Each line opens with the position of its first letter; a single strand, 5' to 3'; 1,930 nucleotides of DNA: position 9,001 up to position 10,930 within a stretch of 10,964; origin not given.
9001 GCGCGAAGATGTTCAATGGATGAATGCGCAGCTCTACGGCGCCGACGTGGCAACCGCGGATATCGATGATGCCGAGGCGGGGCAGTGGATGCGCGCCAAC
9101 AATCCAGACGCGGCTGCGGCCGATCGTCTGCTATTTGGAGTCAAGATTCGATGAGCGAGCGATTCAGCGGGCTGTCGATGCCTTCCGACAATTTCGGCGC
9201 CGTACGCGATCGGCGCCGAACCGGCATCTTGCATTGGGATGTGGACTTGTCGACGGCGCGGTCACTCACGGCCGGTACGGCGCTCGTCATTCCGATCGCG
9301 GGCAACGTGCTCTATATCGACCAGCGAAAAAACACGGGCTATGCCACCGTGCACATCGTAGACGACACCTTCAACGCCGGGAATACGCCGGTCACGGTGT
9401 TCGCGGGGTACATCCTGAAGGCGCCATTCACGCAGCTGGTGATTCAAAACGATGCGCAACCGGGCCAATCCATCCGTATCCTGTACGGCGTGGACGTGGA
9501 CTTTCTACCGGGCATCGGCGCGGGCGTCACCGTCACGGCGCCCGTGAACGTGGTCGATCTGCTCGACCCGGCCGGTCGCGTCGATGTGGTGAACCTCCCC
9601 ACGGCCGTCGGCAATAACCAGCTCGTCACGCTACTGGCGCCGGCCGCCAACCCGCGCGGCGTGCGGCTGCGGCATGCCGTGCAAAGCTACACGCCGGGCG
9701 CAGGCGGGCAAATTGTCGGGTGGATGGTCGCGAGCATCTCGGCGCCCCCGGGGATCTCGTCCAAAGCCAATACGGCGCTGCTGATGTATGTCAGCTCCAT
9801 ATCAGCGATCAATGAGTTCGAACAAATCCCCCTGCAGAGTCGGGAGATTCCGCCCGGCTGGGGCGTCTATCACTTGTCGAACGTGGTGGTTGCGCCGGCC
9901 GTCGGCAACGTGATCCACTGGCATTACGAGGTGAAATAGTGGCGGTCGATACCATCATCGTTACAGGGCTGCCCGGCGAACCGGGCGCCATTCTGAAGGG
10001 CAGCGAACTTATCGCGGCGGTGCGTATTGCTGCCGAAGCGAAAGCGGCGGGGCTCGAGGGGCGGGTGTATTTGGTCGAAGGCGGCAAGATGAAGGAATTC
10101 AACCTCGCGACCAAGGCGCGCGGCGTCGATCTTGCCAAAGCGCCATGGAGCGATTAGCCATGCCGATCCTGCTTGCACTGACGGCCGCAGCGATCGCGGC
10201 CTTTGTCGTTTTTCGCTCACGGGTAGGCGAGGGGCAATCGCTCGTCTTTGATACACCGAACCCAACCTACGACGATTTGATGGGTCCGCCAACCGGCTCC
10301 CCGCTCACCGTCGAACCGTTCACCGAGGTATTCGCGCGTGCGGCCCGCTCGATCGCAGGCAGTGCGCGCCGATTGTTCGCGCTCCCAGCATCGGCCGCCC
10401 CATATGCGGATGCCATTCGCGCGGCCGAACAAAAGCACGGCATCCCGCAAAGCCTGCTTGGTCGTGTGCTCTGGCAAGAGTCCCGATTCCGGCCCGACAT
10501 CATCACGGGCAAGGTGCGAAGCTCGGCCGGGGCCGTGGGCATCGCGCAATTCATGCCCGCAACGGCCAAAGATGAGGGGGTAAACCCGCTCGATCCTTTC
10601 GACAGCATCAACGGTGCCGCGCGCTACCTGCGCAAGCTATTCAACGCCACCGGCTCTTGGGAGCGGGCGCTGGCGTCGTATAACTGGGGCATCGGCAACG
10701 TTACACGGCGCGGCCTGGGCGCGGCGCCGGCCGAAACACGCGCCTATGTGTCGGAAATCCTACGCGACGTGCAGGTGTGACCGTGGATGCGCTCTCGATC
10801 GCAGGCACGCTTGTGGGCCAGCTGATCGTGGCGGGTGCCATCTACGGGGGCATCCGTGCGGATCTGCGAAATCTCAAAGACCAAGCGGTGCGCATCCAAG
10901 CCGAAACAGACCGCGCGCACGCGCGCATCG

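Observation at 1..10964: Complete ~10.87-kb circular genome of a tail-less, membrane-containing, PM2/corticovirus-like virus with rolling-circle replication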

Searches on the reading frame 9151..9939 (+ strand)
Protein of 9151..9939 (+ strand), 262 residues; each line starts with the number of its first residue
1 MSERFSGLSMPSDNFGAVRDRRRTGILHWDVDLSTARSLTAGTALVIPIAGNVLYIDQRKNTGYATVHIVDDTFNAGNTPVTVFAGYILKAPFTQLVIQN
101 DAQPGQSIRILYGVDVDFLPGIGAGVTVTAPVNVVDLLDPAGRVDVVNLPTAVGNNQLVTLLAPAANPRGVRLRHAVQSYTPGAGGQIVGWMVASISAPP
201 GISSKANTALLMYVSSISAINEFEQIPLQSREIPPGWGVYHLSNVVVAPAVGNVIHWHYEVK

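Call 6: search_protein_families(library=pfam, max_evalue=0.1, proteins=[window:9151-9939:+])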
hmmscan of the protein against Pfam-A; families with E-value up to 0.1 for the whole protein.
window:9151-9939:+ (262 aa): 1 family
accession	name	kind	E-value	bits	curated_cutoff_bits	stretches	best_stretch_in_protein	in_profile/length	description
PF11589.14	DUF3244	-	0.007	16.8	25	1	34-73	12-50/96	Domain of unknown function (DUF3244)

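Call 7: search_protein_families(library=phrogs, max_evalue=0.1, proteins=[window:9151-9939:+])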
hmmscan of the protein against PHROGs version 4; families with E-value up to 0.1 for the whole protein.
window:9151-9939:+ (262 aa): 0 families

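Call 46: find_homologous_proteins(query=window:9151-9939:+, max_evalue=0.001)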
Query window:9151-9939:+ (262 aa): 19 proteins with E <= 0.001 among 3243 candidates.
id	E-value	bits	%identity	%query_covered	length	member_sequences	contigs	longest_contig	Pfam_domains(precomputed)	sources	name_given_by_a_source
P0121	9.1e-169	578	100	100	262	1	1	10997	-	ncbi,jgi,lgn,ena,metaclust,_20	metaclust:\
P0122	9.4e-133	460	79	98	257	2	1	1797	-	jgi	jgi:hypothetical protein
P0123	3.4e-89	317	57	100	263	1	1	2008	-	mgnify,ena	mgnify:CR=1 FL=1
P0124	1.5e-88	315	56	99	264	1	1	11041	-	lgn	-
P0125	2.6e-88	314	57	99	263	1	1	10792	-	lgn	-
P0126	3.4e-88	314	57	99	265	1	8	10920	-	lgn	-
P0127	8.2e-88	312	58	100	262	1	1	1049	-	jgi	jgi:hypothetical protein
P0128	3.7e-85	304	55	99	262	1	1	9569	-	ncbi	-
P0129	1.1e-83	299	55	99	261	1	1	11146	-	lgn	-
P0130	3.5e-79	284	55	99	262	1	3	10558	-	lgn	-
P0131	1.2e-71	259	51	99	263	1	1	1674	-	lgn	-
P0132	3.2e-62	229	61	65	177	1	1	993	-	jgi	jgi:hypothetical protein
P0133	1.3e-60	223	45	98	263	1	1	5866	-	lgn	-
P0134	2.7e-60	222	46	98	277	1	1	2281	-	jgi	jgi:hypothetical protein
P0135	3.9e-57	212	44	95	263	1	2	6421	-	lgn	-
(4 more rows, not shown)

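Call 56: predict_structure(alignment_id=A2)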
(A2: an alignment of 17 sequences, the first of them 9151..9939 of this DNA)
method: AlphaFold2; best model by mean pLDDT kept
length: 262 residues; sequences in the alignment: 17
mean_pLDDT: 77.2   pTM: 0.48
mean pLDDT of the five models: 77.2, 74.9, 73.3, 72.0, 69.8
residues with pLDDT >= 90: 83; 70-90: 113; 50-70: 23; < 50: 43
segments of 3 or more residues with pLDDT < 50: 1-23, 74-77, 120-135
pLDDT, mean of each block of 10 residues (from residue 1): 38 45 65 87 84 78 81 55 74 81 87 63 37 52 89 91 92 92 91 92 81 91 87 92 91 92 80
secondary structure, 60 per line:
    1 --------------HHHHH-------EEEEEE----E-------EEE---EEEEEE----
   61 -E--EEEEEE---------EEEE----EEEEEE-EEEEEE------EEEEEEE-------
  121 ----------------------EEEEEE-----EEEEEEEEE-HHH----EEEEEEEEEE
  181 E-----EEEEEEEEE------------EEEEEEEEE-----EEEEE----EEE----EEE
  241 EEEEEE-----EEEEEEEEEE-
elements in order: H15-19 E27-32 E45-47 E51-56 E65-70 E80-83 E88-93 E95-100 E107-113 E143-148 E154-162 E171-181 E187-195 E208-216 E222-226 E231-233 E238-246 E252-261
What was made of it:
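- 9151..9939 (+): 262-aa candidate vertex protein (penton plus spike) with two beta-sandwich domains. AlphaFold2 pLDDT 77, with domains at 27-113 and 143-261 (call 56).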

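Call 61: fold_search(model_id=the predicted structure, library=pdb)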
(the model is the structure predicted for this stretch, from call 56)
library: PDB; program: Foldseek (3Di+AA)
matches with E <= 10: 1860; with E <= 0.001: 18
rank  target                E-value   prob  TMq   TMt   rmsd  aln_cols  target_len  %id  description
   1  4xup_A                4.5e-05  0.99  0.24  0.20  15.7       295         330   10  Structure of the N-terminal CBM22-1-CBM22-2 tandem domain from Paenibacillus barcinonensis Xyn10C (released 2015-06-03)
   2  7kwb_A                5.0e-05  0.97  0.21  0.16  15.5       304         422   12  Surface glycan-binding protein B from Bacteroides thetaiotaomicron (released 2021-02-17)
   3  6s44                  8.1e-05  1.00  0.32  0.50   5.4       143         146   11  Faba bean necrotic stunt virus (FBNSV) (released 2020-07-15)
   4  7kwb_B                1.2e-04  0.98  0.25  0.19  15.1       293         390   13  Surface glycan-binding protein B from Bacteroides thetaiotaomicron (released 2021-02-17)
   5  2zs6_B                1.7e-04  0.99  0.24  0.17  18.4       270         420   11  HA3 subcomponent of botulinum type C progenitor toxin (released 2008-09-16)
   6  3win_E                1.8e-04  0.92  0.21  0.15  17.4       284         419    8  Clostridium botulinum Hemagglutinin (released 2013-11-06)
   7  7vrn_B                2.8e-04  0.69  0.20  0.14  18.3       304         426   10  Structure of infectious bursal disease virus Gt strain (released 2022-03-30)
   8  6v1v_A                3.9e-04  0.69  0.18  0.08  21.2       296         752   11  VIP3B (VIP3B_2160) adapted for crystallization (released 2019-12-18)
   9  2df7_E                6.3e-04  0.72  0.20  0.15  16.3       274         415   11  Crystal structure of infectious bursal disease virus VP2 subviral particle (released 2006-06-27)
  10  5hi0                  6.3e-04  0.41  0.16  0.12  24.7       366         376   11  The Substrate Binding Mode and Chemical Basis of a Reaction Specificity Switch in Oxalate Decarboxylase (released 2016-04-06)
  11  6fzv_D                7.0e-04  0.96  0.24  0.26  18.8       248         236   11  Crystal structure of the metalloproteinase enhancer PCPE-1 bound to the procollagen C propeptide trimer (short) (released 2018-07-04)
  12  8hhe_A                7.0e-04  0.93  0.23  0.11  20.7       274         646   10  Crystal structure of Cry5B from Bacillus thuringiensis at 4.5 A resolution (released 2022-12-07)
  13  9vvr_d                7.0e-04  0.93  0.23  0.09  20.0       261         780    7  Structure of the bacteriophage E1004 tail (released 2025-11-12)
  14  8hhe_B                7.8e-04  0.93  0.23  0.11  20.7       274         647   10  Crystal structure of Cry5B from Bacillus thuringiensis at 4.5 A resolution (released 2022-12-07)
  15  9vvr_V                7.8e-04  0.87  0.21  0.08  20.9       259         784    8  Structure of the bacteriophage E1004 tail (released 2025-11-12)
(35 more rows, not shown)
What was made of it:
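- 9151..9939 (+): Weak Foldseek hits to tandem CBM22 and to jelly-roll capsid proteins (call 61).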

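Call 66: find_encoding_contigs(protein=P0121, flank=10000, max_places=6)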
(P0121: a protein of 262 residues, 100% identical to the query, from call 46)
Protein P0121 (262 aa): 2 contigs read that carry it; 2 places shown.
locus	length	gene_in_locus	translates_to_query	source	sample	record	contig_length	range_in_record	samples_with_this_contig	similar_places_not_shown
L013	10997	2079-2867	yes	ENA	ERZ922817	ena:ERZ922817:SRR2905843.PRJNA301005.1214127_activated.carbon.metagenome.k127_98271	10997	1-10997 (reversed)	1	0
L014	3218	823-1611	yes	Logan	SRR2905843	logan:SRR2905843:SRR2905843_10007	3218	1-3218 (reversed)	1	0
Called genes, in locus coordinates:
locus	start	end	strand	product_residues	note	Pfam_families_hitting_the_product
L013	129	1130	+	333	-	-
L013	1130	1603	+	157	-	-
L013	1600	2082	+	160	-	-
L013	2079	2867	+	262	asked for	-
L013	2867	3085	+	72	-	-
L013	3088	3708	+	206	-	PF01464:SLT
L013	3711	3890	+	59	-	-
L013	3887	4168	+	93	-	-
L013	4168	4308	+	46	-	-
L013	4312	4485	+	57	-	-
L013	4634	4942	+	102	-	-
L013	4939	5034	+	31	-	-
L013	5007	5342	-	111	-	-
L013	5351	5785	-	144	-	PF12472:DUF3693 (faint)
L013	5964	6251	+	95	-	-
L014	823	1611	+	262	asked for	-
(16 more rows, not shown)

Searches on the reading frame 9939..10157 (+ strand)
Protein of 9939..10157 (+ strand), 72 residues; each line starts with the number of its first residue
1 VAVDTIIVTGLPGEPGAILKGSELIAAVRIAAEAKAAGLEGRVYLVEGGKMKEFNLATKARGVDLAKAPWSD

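Call 30: search_protein_families(library=pfam, max_evalue=0.1, proteins=[window:9939-10157:+])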
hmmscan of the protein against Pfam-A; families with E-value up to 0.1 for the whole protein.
window:9939-10157:+ (72 aa): 0 families
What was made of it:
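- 9939..10157 (+): 72-aa protein of unknown function. No family hit (call 30).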

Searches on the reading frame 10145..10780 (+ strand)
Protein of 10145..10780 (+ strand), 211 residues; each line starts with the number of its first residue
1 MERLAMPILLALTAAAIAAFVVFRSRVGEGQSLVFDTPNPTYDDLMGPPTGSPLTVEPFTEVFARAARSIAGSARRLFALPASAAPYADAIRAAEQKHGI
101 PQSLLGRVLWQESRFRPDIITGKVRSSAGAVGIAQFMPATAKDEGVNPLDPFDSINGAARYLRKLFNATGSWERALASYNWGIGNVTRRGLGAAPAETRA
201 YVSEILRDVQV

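Call 6: search_protein_families(library=pfam, max_evalue=0.1, proteins=[window:10145-10780:+])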
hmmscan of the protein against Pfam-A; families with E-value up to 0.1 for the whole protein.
window:10145-10780:+ (211 aa): 3 families
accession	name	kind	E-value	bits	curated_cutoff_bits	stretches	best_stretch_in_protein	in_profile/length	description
PF01464.25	SLT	-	1.4e-21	76.6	21.3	1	90-190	2-105/117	Transglycosylase SLT domain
PF13406.11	SLT_2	-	0.00069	19.4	24.3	1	126-147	151-172/292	Transglycosylase SLT domain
PF19489.4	SLT_4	-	0.067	13.2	27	1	85-121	32-68/184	Transglycosylase SLT domain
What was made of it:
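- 10145..10780 (+): Lytic transglycosylase with an N-terminal TM or signal anchor (lysin or virion-associated muralytic enzyme). Pfam SLT E 1.4e-21 (call 6).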

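Call 7: search_protein_families(library=phrogs, max_evalue=0.1, proteins=[window:10145-10780:+])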
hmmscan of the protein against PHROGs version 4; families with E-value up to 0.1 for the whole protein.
window:10145-10780:+ (211 aa): 24 families
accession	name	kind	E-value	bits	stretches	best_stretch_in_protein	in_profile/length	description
phrog_2013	-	tail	1e-33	118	1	87-206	468-586/657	lytic tail protein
phrog_669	-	lysis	2.5e-27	95.7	1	87-209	919-1053/1946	endolysin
phrog_342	-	head and packaging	1.9e-24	86.8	1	84-205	12-139/1235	internal virion protein with endolysin domain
phrog_14342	-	tail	5.1e-15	56.9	1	88-188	142-239/272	lytic tail fiber protein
phrog_13449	-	other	1.7e-13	51.7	1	86-206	6-116/269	transglycosylase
phrog_21143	-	tail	7.7e-13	48.7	1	85-204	2-121/576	lytic tail fiber protein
phrog_28504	-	tail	2.3e-11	44.2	1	69-205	214-356/597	lytic tail fiber protein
phrog_28014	-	unknown function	2.9e-10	41.2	1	106-204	53-150/224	-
phrog_2533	-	unknown function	1.2e-08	34.5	1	88-204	746-863/1130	-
phrog_12507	-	other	8e-08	33.5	1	91-186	14-108/260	transglycosylase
phrog_21776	-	other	4.4e-07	30.8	1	85-206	93-227/238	transglycosylase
phrog_22520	-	unknown function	1.1e-06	29.1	1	89-162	10-80/330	-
phrog_1506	-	tail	9.5e-06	24.9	1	95-203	678-788/1269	tail length tape measure protein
phrog_2276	-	tail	0.00016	21.5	1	124-208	514-609/673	tail length tape measure protein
phrog_10475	-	lysis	0.00056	19.6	1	126-207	309-394/700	endolysin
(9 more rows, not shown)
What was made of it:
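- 10145..10780 (+): PHROG 2013 E 1e-33 (call 7).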
